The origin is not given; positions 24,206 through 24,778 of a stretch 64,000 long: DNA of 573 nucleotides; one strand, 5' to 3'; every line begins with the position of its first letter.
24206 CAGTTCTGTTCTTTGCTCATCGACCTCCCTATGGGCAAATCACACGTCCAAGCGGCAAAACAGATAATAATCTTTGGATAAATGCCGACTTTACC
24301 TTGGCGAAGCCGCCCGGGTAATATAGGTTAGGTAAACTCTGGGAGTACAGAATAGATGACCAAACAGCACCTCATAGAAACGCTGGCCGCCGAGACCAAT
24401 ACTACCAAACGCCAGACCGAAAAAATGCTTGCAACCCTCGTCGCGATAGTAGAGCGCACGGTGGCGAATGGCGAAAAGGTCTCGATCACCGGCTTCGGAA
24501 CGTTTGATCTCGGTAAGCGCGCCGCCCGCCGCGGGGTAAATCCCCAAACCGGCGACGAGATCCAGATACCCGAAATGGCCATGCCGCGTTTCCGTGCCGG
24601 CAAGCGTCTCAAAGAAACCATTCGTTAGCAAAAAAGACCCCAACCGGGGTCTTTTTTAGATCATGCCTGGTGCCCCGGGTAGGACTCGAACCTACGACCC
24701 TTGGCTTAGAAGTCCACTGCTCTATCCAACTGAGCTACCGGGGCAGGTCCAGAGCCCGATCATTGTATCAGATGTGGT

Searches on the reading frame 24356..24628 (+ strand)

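Call 51: search_protein_families(library=pfam, proteins=[window:24356-24628:+], max_evalue=0.01)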
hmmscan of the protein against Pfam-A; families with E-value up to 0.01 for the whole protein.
window:24356-24628:+ (90 aa): 4 families
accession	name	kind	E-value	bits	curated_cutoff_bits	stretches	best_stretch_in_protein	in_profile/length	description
PF00216.26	Bac_DNA_binding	-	5e-29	100.8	22.4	1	1-89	1-89/90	Bacterial DNA-binding protein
PF18291.6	HU-HIG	-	0.00061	20.3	26.2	1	2-89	33-118/125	HU domain fused to wHTH, Ig, or Glycine-rich motif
PF14908.11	HU-CCDC81_euk_1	-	0.0091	16.5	26.1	1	12-79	14-75/89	CCDC81 eukaryotic HU domain 1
PF18175.6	HU-CCDC81_bac_2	-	0.0096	16.2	35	0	6-53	3-50/70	CCDC81-like prokaryotic HU domain 2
